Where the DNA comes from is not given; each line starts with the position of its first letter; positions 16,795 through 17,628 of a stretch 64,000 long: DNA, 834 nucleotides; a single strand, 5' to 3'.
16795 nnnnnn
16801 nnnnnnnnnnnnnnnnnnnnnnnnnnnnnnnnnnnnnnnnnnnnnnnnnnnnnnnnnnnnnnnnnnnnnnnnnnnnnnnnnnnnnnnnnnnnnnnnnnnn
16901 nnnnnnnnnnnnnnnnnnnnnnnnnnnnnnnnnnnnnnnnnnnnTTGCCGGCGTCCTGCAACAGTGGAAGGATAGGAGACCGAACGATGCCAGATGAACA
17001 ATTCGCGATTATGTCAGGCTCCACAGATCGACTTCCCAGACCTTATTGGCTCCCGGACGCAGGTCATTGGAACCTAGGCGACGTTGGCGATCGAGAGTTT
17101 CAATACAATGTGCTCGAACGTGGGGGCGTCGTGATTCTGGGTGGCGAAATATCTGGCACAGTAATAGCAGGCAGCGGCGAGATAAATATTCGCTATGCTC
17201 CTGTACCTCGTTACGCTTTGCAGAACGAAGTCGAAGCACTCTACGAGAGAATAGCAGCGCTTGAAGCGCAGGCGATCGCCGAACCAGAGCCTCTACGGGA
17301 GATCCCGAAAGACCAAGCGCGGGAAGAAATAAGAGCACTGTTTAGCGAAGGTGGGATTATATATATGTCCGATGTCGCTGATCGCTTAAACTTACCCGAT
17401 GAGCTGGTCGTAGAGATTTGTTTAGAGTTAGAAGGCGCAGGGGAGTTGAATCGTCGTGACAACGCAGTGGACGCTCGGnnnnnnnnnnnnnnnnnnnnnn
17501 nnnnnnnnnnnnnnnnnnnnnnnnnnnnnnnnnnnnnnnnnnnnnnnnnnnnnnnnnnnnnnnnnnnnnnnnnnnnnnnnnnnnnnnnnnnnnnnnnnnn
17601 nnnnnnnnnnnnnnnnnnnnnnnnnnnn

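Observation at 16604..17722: Self-contained three-ORF cassette of unknown function carried by the tRNA-Asn element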

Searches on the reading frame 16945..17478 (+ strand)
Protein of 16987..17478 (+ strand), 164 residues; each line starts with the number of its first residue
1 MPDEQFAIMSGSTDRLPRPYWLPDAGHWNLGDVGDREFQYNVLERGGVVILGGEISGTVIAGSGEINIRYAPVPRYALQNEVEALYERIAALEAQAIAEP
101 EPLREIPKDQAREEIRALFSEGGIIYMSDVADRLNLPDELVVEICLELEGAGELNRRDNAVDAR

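Call 4: search_protein_families(library=pfam, proteins=[window:16987-17478:+, window:16945-17478:+], max_evalue=1)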
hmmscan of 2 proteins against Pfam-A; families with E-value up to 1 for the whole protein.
window:16987-17478:+ (164 aa): 0 families

window:16945-17478:+ (178 aa): 0 families

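Call 5: search_protein_families(library=phrogs, proteins=[window:16987-17478:+], max_evalue=1)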
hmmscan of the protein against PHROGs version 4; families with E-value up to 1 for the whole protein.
window:16987-17478:+ (164 aa): 1 family
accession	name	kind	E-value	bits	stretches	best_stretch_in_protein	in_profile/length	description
phrog_2101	-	unknown function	0.099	14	1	62-128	131-180/194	-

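Call 8: find_homologous_proteins(query=window:16987-17478:+)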
Query window:16987-17478:+ (164 aa): 6 proteins with E <= 0.001 among 94 candidates.
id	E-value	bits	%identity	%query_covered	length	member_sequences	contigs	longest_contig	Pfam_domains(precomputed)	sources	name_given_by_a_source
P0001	1.6e-101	355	99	100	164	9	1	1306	-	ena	-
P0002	6.0e-46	174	63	85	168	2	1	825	-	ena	-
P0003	1.1e-42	163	57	100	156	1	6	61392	-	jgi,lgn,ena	jgi:hypothetical protein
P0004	2.6e-42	162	57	97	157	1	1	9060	-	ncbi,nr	ncbi:MAG: hypothetical protein IID00_03785 [Chloroflexi bacterium]|nr:hypothetical protein [Chlorofl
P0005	1.9e-41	159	55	100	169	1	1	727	-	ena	-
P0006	1.7e-22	98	78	41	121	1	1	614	-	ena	-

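Call 10: find_encoding_contigs(protein=P0003, flank=6000, max_places=6)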
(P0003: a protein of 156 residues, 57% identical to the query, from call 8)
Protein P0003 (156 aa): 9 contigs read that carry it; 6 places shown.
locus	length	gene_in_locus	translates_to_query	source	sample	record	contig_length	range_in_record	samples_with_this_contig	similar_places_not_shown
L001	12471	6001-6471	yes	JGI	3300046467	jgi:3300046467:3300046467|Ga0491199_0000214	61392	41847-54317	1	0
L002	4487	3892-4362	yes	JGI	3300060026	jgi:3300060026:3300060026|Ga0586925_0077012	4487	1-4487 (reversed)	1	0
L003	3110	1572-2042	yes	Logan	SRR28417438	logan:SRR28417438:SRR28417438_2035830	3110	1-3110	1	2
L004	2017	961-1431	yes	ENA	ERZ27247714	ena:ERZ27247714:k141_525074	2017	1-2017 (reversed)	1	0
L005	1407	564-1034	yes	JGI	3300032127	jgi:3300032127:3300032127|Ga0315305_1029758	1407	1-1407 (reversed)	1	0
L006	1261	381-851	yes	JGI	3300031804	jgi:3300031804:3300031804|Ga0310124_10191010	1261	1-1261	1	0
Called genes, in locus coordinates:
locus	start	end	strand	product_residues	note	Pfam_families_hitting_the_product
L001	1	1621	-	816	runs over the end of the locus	PF02861:Clp_N, PF23569:NBD_SMAX1, PF00004:AAA, PF17871:AAA_lid_9, PF00004:AAA, PF07724:AAA_2, PF07728:AAA_5, PF10431:ClpB_D2-small, +8 more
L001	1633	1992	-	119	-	PF00376:MerR, PF13411:MerR_1, PF13591:MerR_2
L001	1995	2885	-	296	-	PF00226:DnaJ, PF01556:DnaJ_C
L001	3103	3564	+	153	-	PF00011:HSP20, PF17886:ArsA_HSP20 (weak)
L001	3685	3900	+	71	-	-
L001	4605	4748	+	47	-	-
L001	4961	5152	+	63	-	-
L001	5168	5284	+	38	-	-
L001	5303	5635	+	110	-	-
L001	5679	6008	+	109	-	-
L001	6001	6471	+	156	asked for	-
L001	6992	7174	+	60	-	-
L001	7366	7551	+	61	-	-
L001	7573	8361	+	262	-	-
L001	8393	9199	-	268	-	PF00561:Abhydrolase_1, PF12146:Hydrolase_4, PF12697:Abhydrolase_6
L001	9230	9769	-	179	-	PF01625:PMSR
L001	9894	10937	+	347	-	PF00296:Bac_luciferase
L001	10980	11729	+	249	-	PF03372:Exo_endo_phos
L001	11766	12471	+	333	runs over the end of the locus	PF02826:2-Hacid_dh_C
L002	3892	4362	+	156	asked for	-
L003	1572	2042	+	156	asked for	-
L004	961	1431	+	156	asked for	-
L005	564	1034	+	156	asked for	-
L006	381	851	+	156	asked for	-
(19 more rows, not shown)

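Call 11: find_encoding_contigs(protein=P0004, flank=6000, max_places=4)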
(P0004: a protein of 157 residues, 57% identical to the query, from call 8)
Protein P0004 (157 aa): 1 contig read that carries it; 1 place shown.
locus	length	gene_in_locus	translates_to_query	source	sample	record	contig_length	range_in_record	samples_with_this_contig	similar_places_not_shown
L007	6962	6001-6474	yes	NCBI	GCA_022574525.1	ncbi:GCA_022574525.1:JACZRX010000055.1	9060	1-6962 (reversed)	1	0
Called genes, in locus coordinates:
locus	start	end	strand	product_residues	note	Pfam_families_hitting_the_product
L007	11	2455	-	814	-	PF02861:Clp_N, PF23569:NBD_SMAX1, PF00004:AAA, PF17871:AAA_lid_9, PF07724:AAA_2, PF00004:AAA, PF07728:AAA_5, PF10431:ClpB_D2-small, +10 more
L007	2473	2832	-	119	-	PF00376:MerR, PF13411:MerR_1, PF13591:MerR_2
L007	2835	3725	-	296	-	PF00226:DnaJ, PF01556:DnaJ_C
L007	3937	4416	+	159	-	PF00011:HSP20, PF17886:ArsA_HSP20 (faint)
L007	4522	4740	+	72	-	-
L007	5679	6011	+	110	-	-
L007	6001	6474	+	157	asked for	-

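Call 23: find_related_loci(query=A3, collection=genome_contigs, flank=8000)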
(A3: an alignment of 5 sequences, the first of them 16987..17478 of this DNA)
Query A3 (164 aa) in genome_contigs; peptide patterns used: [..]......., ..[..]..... (x = any residue, [..] = any of these).
64 stretches matched a pattern; 1 encode a relative of the query (tblastn E <= 1e-3); 1 distinct loci.
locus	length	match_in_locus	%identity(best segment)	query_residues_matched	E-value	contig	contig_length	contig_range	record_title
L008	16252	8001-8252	58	78-159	2e-24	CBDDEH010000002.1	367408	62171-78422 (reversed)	MAG: Dehalococcoidia bacterium isolate ab2729b3-5e60-47ca-9461-4bcedbe27f68 genome assembly, contig: contig_2, whole gen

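Call 28: search_protein_families(library=pfam, proteins=[L008:7423-7797:+, L008:7797-8258:+, L008:8245-8439:+, L001:5303-5632:+, L001:4961-5149:+, L001:4605-4745:+], max_evalue=10)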
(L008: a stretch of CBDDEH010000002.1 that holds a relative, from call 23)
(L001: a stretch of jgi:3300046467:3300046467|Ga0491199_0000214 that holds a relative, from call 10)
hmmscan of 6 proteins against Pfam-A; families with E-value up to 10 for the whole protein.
L008:7423-7797:+ (125 aa): 1 family
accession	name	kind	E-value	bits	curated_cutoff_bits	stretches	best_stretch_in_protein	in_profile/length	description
PF11950.13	DUF3467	-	0.046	14.2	25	1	24-106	14-83/92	Protein of unknown function (DUF3467)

L008:7797-8258:+ (154 aa): 3 families
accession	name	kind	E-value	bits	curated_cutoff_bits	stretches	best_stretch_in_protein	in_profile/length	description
PF25600.1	TRIM_CC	-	0.034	14.5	30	1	39-111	39-111/142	TRIM protein coiled-coil region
PF13591.12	MerR_2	-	0.043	14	29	1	66-85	65-84/84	MerR HTH family regulatory protein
PF06991.16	MFAP1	-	0.14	12.4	26.8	1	70-111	97-138/215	Microfibril-associated/Pre-mRNA processing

L008:8245-8439:+ (65 aa): 0 families

L001:5303-5632:+ (110 aa): 0 families

L001:4961-5149:+ (63 aa): 0 families

L001:4605-4745:+ (47 aa): 3 families
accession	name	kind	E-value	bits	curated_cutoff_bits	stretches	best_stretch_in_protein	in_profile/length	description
PF00717.28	Peptidase_S24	-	0.0024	18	23.3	1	2-38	78-116/116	Peptidase S24-like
PF02237.23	BPL_C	-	0.058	13.8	21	1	3-32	17-46/48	Biotin protein ligase C terminal domain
PF19917.4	bpX1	-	0.073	13.3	27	1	7-38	13-44/82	MoxR-vWA-beta-propeller ternary system domain bpX1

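Call 29: search_protein_families(library=ncbifam, proteins=[window:16987-17478:+, L008:7423-7797:+, L008:7797-8258:+, L008:8245-8439:+], max_evalue=10)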
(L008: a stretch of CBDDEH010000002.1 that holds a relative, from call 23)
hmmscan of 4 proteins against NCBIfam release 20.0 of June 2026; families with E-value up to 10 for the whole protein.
window:16987-17478:+ (164 aa): 0 families

L008:7423-7797:+ (125 aa): 0 families

L008:7797-8258:+ (154 aa): 3 families
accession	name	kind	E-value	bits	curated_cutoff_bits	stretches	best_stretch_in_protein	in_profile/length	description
NF006435.1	PRK08724.1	equivalog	0.04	12.7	580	1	57-122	185-250/672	flagellar filament capping protein FliD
NF009642.0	PRK13169.1-3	equivalog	0.095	13.1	142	1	56-128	26-90/112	DNA replication initiation control protein YabA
NF033542.1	transpos_IS110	equivalog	0.12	11.5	140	1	6-90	142-210/343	IS110 family RNA-guided transposase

L008:8245-8439:+ (65 aa): 0 families

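Call 30: predict_structure(alignment_id=A3)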
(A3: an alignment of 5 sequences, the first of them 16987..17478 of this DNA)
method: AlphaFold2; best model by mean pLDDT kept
length: 164 residues; sequences in the alignment: 5
mean_pLDDT: 55.8   pTM: 0.34
mean pLDDT of the five models: 55.8, 53.9, 53.0, 52.2, 51.3
residues with pLDDT >= 90: 0; 70-90: 65; 50-70: 22; < 50: 77
segments of 3 or more residues with pLDDT < 50: 1-70, 158-164
pLDDT, mean of each block of 10 residues (from residue 1): 29 30 32 30 28 32 41 62 78 67 80 83 74 85 85 60 45
secondary structure, 60 per line:
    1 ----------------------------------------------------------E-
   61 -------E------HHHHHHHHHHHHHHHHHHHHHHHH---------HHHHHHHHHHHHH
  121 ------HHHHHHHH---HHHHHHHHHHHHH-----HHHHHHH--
elements in order: H75-98 H108-120 H127-134 H138-150 H156-162
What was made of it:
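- On Winged-helix DNA-binding regulators (MarR/FapR/DeoR-like), for the ORF2 C-terminus: The AF2 model has pLDDT 70-85 over aa 72-157 (call 30).
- Checked: The coiled coil and winged-helix-like C-terminus are conserved and modelled at pLDDT 70-85 (call 30).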

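Call 33: search_solved_structures(query=A3, max_evalue=10, show_alignments=2)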
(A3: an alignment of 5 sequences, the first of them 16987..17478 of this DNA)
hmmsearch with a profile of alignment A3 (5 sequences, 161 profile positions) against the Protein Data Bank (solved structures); distinct sequences matched with E-value up to 10: 9.
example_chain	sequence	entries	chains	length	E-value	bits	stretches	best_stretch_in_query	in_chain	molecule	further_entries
9p6q_A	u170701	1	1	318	0.4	13.6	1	102-132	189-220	Ketohexokinase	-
9sgv_A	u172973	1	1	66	0.55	13.1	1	107-152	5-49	Ap3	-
8omg_A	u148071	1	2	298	0.69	12.8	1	102-132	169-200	Ketohexokinase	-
6p2d_A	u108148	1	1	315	0.76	12.6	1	102-132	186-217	Ketohexokinase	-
8omd_A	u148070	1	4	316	0.76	12.6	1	102-132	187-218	Ketohexokinase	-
6zbk_A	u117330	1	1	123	1.1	12.2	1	65-111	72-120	RNA polymerase II-associated protein 3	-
6fd7_A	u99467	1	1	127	1.1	12.1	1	65-111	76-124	RNA polymerase II-associated protein 3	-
4cgv_A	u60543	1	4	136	1.3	11.9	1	65-111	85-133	RNA POLYMERASE II-ASSOCIATED PROTEIN 3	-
9tln_A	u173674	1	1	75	3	10.7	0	72-91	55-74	Sc-apCC-2-BCL-xL-2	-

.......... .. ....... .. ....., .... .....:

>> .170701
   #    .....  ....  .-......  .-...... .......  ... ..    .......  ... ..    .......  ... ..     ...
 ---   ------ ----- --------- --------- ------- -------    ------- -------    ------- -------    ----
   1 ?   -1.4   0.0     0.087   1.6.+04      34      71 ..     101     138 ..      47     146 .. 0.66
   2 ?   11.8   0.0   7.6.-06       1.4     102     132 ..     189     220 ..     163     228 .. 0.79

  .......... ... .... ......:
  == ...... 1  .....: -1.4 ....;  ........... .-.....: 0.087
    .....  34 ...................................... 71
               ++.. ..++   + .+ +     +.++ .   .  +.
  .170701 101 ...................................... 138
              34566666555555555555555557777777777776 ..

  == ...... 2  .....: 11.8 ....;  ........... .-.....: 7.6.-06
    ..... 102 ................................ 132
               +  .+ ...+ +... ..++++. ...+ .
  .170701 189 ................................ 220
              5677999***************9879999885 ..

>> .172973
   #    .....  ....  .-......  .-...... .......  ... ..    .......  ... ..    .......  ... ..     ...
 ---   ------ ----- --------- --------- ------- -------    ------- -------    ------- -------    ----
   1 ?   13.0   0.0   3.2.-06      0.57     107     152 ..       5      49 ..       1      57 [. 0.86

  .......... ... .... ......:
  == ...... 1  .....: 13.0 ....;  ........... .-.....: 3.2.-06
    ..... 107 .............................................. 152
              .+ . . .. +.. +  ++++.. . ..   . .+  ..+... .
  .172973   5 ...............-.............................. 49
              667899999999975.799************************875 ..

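Call 34: find_related_loci(query=A3, collection=metagenome_contigs, flank=8000)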
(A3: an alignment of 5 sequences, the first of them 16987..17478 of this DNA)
Query A3 (164 aa) in metagenome_contigs; peptide patterns used: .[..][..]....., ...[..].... (x = any residue, [..] = any of these).
443 stretches matched a pattern; 1 encode a relative of the query (tblastn E <= 1e-3); 1 distinct loci.
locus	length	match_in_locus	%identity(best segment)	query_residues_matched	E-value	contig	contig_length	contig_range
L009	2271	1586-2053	57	1-164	8e-46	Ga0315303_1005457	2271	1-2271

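Call 35: find_related_loci(query=A3, collection=viral_contigs, flank=8000)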
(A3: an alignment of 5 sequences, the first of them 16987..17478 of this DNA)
Query A3 (164 aa) in viral_contigs; peptide patterns used: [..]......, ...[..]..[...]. (x = any residue, [..] = any of these).
37 stretches matched a pattern, but none encodes a relative of the query by tblastn (E <= 1e-3).

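Call 40: fold_search(model_id=the predicted structure, library=pdb)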
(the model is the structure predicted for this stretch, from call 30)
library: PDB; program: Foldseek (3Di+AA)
matches with E <= 10: 848; with E <= 0.001: 0
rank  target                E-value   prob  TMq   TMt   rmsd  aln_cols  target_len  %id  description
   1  9a6f_A                1.6e-01  0.84  0.23  0.15  12.9        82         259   23  Integrative model of CODY-YPPF by crosslinking MS and deep learning (released 2024-09-18)
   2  4a0x                  1.7e-01  1.00  0.26  0.23   1.6        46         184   20  Structure of the global transcription regulator FapR from Staphylococcus aureus (released 2012-09-26)
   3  22oz_B                1.8e-01  0.92  0.24  0.25  10.3        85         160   19  Structural insights into HpaR-mediated recognition of hrpX and hrpG in Xanthomonas campestris pv. campestris (released 2026-03-11)
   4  2nyx_A                2.1e-01  0.82  0.22  0.25   9.9        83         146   18  Crystal structure of RV1404 from Mycobacterium tuberculosis (released 2006-12-05)
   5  22oz_A                2.3e-01  0.82  0.24  0.26   9.9        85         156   24  Structural insights into HpaR-mediated recognition of hrpX and hrpG in Xanthomonas campestris pv. campestris (released 2026-03-11)
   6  5ey2_C                2.6e-01  0.60  0.22  0.16  12.6        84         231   26  Crystal structure of CodY from Bacillus cereus (released 2016-09-14)
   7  22oz_F                3.1e-01  0.80  0.25  0.26  10.2        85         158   24  Structural insights into HpaR-mediated recognition of hrpX and hrpG in Xanthomonas campestris pv. campestris (released 2026-03-11)
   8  8c7t_A                3.5e-01  0.72  0.23  0.15  12.7        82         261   23  Unliganded transcriptional pleiotropic repressor CodY from Enterococcus faecalis (released 2023-06-28)
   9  22oz_H                3.9e-01  0.72  0.25  0.25  10.0        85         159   24  Structural insights into HpaR-mediated recognition of hrpX and hrpG in Xanthomonas campestris pv. campestris (released 2026-03-11)
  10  5ey2_D                3.9e-01  0.57  0.22  0.17  12.5        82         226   24  Crystal structure of CodY from Bacillus cereus (released 2016-09-14)
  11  2nyx_B                4.7e-01  0.63  0.22  0.25  10.7        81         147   18  Crystal structure of RV1404 from Mycobacterium tuberculosis (released 2006-12-05)
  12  22oz_E                5.0e-01  0.66  0.25  0.26  10.3        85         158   24  Structural insights into HpaR-mediated recognition of hrpX and hrpG in Xanthomonas campestris pv. campestris (released 2026-03-11)
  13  5d4r_B                5.3e-01  0.91  0.25  0.53   2.8        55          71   18  Crystal Structure of AraR(DBD) in complex with operator ORE1 (released 2015-11-04)
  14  5yi3_B                5.3e-01  0.72  0.24  0.27   8.8        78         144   17  Structure of Lactococcus lactis ZitR, C30S mutant in complex with DNA (released 2017-12-06)
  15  2f5c                  5.7e-01  0.84  0.23  0.26   2.6        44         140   25  Bacillus subtilis Manganese transport regulator (MNTR) bound to manganese, hexagonal crystal form (released 2006-03-07)
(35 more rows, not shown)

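Call 59: search_protein_families(library=padloc, proteins=[window:16987-17478:+], max_evalue=1)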
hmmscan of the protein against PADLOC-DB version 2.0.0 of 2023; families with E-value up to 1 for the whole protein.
window:16987-17478:+ (164 aa): 0 families

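Call 61: search_protein_families(library=pfam, proteins=[L001:4461-4745:+], max_evalue=1)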
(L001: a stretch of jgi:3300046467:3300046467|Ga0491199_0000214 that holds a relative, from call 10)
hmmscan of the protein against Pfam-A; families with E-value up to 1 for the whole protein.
L001:4461-4745:+ (95 aa): 2 families
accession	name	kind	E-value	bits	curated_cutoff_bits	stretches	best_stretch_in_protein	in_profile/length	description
PF00717.28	Peptidase_S24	-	2.6e-12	46.9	23.3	1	17-86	47-116/116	Peptidase S24-like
PF02237.23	BPL_C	-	0.0075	16.6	21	1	45-80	11-46/48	Biotin protein ligase C terminal domain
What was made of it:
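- On Peptidase S24 (LexA/CI/UmuD), for the left arm: The L001 counterpart matches at 46.9 bits but covers only profile positions 47-116 and has no start codon (call 61).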

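Call 65: search_solved_structures(query=A9, max_evalue=10, show_alignments=3)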
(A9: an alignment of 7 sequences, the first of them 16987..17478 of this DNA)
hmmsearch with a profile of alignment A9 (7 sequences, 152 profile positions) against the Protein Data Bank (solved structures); distinct sequences matched with E-value up to 10: 20.
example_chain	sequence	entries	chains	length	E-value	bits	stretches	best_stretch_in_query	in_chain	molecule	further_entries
4lin_A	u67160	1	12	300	0.15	15.2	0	26-85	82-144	Tail needle protein gp26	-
9p6q_A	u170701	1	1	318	0.16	15.2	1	46-124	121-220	Ketohexokinase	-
6p5a_A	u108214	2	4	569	0.16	15.2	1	30-136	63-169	Transposable element P transposase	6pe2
3trt_A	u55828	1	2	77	0.29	14.3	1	49-102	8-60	Vimentin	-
2zqm_A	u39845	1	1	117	0.35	14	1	44-96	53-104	Prefoldin beta subunit 1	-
2hqq_A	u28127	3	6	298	0.39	13.9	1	29-124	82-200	Ketohexokinase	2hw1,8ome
9tlt_A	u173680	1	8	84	0.39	13.9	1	53-85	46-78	Sc-apCC-2-KLHL20-4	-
2hlz_A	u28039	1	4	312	0.45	13.7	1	29-124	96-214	Ketohexokinase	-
3klt_A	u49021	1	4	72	0.55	13.4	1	50-102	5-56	Vimentin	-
9sgv_A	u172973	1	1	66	0.72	13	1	100-144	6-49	Ap3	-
8z81_D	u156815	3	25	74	0.82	12.9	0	90-116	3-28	Antenna complex, alpha/beta subunit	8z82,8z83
8omg_A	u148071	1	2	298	0.91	12.7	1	94-124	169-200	Ketohexokinase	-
6p2d_A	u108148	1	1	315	1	12.6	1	94-124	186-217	Ketohexokinase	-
8omd_A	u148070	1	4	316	1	12.6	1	94-124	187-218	Ketohexokinase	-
9tls_A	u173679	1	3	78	1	12.5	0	50-84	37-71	Sc-apCC-2-KLHL20-3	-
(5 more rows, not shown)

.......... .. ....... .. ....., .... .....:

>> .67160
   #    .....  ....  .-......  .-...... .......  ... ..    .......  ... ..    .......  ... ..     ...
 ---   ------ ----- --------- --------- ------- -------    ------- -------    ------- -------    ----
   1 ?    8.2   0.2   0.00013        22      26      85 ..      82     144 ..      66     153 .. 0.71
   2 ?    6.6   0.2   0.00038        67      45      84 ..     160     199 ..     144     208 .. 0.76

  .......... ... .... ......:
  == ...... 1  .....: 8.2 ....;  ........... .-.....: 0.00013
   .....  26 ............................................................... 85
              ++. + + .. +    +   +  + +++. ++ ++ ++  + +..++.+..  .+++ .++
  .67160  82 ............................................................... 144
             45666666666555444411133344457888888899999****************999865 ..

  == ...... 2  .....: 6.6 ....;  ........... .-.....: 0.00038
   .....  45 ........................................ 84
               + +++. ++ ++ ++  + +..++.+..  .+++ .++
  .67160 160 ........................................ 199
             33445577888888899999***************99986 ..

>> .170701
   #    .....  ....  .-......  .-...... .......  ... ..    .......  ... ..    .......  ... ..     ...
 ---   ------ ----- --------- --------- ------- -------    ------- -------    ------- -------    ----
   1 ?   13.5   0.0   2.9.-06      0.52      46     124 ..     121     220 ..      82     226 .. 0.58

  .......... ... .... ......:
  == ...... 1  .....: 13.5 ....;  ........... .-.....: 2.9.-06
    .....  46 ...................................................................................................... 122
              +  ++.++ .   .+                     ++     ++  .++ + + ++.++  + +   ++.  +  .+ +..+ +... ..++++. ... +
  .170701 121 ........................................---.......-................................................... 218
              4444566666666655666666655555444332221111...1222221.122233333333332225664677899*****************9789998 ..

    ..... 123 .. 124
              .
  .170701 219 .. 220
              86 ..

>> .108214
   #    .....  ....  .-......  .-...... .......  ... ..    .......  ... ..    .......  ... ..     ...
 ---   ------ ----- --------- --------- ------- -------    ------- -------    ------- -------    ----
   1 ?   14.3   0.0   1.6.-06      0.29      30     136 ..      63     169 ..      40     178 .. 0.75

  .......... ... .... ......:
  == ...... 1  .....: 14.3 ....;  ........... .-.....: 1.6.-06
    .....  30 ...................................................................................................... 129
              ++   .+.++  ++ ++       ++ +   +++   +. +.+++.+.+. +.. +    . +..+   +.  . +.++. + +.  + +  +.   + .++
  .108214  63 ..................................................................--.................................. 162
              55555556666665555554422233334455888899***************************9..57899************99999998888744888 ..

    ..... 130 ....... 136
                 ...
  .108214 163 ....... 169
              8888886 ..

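Call 71: search_protein_families(library=phrogs, proteins=[L008:8245-8439:+, L001:6446-6634:+, L007:6461-6652:+, L008:7423-7797:+, L008:7797-8258:+], max_evalue=0.1)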
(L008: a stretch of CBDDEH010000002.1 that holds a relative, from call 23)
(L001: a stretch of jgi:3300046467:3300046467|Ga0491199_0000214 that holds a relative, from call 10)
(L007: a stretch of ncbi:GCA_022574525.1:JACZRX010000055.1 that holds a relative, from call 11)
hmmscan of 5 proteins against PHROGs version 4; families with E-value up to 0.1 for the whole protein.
L008:8245-8439:+ (65 aa): 0 families

L001:6446-6634:+ (63 aa): 0 families

L007:6461-6652:+ (64 aa): 0 families

L008:7423-7797:+ (125 aa): 0 families

L008:7797-8258:+ (154 aa): 2 families
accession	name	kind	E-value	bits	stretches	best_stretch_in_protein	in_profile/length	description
phrog_1399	-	unknown function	0.022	15.4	1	64-92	22-50/58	-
phrog_2378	-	unknown function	0.025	15.3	1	60-101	22-66/189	-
